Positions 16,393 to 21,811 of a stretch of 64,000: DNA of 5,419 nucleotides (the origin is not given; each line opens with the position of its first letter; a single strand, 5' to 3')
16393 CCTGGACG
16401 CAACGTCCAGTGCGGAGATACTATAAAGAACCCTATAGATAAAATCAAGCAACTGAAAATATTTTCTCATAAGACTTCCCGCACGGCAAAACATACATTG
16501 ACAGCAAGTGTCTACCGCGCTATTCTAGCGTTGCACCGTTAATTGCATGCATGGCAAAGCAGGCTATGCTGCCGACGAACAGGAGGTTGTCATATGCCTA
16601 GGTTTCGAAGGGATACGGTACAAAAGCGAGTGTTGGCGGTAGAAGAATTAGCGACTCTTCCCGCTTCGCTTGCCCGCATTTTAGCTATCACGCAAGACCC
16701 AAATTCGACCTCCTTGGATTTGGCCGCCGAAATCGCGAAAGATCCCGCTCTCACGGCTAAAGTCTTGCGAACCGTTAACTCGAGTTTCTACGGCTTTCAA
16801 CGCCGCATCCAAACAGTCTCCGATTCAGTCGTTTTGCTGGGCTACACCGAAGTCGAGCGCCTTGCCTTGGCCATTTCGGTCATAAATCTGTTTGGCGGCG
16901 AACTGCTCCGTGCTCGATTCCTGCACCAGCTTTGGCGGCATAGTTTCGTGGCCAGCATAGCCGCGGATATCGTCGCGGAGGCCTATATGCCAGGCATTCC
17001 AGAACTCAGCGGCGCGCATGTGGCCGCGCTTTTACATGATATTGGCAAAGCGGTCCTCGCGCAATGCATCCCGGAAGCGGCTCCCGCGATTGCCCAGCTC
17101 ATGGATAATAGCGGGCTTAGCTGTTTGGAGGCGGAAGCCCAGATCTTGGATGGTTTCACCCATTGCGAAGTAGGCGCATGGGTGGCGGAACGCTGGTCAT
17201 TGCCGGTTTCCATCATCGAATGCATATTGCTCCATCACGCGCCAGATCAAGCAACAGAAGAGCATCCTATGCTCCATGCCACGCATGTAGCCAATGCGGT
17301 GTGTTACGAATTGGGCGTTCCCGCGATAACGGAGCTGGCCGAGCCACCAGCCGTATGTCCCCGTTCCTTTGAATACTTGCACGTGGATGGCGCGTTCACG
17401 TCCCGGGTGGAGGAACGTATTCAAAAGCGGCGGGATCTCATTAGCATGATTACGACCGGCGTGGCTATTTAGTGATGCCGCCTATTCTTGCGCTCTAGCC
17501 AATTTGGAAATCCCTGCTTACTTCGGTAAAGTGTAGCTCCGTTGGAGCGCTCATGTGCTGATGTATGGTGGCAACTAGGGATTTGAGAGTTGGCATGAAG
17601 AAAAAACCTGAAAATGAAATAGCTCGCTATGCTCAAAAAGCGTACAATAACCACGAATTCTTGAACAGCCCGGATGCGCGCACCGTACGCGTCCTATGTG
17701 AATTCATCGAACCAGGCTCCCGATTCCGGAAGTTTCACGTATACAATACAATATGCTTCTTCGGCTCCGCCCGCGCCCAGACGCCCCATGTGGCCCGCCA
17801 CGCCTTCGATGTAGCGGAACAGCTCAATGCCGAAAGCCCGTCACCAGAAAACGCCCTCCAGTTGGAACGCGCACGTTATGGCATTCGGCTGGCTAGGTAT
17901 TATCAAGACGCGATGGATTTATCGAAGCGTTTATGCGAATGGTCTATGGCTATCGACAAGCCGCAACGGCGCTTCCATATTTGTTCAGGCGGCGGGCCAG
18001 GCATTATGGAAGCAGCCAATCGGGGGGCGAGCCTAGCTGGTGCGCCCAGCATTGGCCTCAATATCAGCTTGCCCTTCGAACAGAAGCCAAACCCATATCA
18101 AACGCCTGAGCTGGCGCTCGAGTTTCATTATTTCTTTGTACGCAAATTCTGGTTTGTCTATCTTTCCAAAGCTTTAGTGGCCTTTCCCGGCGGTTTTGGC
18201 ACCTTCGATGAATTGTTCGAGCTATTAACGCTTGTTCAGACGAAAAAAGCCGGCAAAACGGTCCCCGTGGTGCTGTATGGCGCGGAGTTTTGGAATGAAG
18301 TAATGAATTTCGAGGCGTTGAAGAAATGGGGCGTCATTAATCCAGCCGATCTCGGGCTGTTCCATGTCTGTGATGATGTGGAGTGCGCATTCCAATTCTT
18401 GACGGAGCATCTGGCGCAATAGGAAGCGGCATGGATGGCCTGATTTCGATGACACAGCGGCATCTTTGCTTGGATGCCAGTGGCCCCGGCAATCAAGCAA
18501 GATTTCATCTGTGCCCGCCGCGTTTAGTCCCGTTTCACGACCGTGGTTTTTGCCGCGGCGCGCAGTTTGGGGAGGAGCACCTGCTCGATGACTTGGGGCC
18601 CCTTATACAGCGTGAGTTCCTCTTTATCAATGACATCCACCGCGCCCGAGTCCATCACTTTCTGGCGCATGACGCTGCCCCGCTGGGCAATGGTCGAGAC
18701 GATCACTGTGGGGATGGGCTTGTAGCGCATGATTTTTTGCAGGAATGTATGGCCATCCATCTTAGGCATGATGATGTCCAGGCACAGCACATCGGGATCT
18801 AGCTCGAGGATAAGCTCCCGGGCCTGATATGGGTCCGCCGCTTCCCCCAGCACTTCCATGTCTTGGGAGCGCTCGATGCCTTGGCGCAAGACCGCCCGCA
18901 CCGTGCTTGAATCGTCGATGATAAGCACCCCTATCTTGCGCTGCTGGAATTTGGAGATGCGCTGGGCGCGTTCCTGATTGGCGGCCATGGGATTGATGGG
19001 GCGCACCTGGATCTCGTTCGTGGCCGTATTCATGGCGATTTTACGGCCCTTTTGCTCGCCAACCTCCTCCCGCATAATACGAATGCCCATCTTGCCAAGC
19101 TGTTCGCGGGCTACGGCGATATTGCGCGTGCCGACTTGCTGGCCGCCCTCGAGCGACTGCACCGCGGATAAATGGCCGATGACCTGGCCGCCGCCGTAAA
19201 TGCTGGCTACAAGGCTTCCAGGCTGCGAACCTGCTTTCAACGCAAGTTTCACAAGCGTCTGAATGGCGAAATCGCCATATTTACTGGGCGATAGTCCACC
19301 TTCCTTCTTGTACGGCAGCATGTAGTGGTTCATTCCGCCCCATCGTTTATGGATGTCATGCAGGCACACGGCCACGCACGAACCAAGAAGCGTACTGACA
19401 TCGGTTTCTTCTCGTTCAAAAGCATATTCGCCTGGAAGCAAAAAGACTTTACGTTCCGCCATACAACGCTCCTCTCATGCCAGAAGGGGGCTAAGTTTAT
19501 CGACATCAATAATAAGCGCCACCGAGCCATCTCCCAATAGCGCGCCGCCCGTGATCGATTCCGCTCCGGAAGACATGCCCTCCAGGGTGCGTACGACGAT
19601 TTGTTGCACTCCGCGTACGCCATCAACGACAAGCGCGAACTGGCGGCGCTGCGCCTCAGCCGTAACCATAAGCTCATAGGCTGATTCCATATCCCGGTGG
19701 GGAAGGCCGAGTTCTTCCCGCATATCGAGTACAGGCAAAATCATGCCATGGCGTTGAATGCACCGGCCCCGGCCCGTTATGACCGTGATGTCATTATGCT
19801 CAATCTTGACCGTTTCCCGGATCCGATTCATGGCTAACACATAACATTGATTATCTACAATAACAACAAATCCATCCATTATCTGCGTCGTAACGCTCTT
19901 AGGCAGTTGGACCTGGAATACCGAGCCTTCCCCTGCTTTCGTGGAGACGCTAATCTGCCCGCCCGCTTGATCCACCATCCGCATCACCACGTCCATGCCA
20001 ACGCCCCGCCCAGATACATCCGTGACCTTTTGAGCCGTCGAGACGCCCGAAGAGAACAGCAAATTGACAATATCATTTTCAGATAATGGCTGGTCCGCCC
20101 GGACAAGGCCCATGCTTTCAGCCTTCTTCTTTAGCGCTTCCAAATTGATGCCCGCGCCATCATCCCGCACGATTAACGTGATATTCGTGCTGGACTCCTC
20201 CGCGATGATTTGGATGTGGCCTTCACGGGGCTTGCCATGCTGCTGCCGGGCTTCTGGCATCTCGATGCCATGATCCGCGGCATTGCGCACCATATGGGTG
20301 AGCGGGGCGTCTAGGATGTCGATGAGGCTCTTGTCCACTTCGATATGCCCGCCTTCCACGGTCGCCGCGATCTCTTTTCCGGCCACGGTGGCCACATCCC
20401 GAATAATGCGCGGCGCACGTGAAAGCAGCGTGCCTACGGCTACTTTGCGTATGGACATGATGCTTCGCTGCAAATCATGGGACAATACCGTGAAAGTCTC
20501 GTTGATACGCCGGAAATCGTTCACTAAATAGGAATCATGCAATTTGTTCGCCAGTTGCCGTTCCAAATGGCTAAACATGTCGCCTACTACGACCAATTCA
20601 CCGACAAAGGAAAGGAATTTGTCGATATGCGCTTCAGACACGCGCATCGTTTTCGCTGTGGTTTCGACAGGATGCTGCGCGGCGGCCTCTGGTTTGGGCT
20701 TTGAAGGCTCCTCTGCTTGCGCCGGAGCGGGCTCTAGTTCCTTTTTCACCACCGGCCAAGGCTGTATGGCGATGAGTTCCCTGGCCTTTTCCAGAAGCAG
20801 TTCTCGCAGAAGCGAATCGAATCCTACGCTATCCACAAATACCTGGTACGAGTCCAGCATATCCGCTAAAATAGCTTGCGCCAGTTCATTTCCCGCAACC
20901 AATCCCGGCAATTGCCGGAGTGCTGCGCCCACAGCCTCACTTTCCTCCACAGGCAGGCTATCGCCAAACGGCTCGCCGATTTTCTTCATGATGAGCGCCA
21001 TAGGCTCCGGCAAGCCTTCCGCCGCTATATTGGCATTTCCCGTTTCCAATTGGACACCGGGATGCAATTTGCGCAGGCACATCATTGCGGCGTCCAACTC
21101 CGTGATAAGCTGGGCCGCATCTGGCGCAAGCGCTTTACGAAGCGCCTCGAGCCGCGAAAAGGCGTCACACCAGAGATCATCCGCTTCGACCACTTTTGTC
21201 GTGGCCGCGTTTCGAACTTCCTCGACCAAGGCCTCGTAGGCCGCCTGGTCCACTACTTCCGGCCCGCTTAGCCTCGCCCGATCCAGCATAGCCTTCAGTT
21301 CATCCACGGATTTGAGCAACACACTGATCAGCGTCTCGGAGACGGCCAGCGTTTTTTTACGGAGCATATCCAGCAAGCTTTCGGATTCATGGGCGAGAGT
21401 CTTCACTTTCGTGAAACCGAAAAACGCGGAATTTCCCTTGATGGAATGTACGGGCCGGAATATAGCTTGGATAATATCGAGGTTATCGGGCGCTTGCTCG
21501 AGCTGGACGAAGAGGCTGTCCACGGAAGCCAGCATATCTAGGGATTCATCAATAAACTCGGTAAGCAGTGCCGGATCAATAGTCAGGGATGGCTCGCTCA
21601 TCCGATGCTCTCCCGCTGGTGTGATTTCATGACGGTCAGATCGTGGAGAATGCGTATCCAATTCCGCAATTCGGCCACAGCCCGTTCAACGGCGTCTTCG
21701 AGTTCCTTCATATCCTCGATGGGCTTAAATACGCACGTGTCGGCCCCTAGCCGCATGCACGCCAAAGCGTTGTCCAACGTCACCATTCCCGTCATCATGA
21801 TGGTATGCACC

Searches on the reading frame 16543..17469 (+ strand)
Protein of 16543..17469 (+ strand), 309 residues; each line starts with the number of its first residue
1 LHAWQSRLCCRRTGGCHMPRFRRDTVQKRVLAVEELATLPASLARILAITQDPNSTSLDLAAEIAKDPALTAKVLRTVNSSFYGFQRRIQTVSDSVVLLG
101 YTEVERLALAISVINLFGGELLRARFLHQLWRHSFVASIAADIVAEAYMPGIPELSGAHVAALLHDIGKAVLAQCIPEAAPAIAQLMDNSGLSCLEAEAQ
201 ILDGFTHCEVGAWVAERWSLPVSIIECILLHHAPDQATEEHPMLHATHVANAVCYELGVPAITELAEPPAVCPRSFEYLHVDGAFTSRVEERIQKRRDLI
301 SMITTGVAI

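Call 71: search_protein_families(library=pfam, proteins=[window:16543-17469:+], max_evalue=0.00001)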
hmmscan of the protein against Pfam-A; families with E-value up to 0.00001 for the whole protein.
window:16543-17469:+ (309 aa): 1 family
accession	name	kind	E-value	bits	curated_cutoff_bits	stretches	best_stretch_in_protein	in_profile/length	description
PF08668.18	HDOD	-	3e-53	180.7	22.9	1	36-234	1-196/196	HDOD domain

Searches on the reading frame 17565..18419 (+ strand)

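Call 71: search_protein_families(library=pfam, proteins=[window:17565-18419:+], max_evalue=0.00001)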
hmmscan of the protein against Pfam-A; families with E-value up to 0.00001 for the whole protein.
window:17565-18419:+ (285 aa): 2 families
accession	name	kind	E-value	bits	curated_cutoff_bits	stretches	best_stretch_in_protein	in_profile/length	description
PF03641.19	Lysine_decarbox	-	1e-26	94.1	27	1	148-276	1-128/131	Possible lysine decarboxylase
PF18306.6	LDcluster4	-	6.8e-07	29.5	26.3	1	134-218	30-111/151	SLOG cluster4 family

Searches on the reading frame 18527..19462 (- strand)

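Call 71: search_protein_families(library=pfam, proteins=[window:18527-19462:-], max_evalue=0.00001)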
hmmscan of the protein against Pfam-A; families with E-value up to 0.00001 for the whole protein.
window:18527-19462:- (312 aa): 2 families
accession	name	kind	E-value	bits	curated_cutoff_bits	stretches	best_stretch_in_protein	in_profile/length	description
PF03975.18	CheD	-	1.1e-21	77.4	25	1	48-154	1-107/108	CheD chemotactic sensory transduction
PF00072.30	Response_reg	-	2.3e-20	73.2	30.2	1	179-281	1-100/111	Response regulator receiver domain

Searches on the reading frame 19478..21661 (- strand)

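Call 71: search_protein_families(library=pfam, proteins=[window:19478-21661:-], max_evalue=0.00001)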
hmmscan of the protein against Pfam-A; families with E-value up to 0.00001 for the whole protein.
window:19478-21661:- (728 aa): 4 families
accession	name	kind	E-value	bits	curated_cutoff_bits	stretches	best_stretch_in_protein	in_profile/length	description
PF01584.24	CheW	-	2.2e-20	73.1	23.5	1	597-723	2-133/138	CheW-like domain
PF02518.31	HATPase_c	-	2.2e-15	57.5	26.4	1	453-588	5-109/111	Histidine kinase-, DNA gyrase B-, and HSP90-like ATPase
PF01627.28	Hpt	-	3.9e-13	49.9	24.6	1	32-128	2-80/84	Hpt domain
PF02895.20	H-kinase_dim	-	6.8e-09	36.5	23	1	337-404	2-68/68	Signal transducing histidine kinase, homodimeric domain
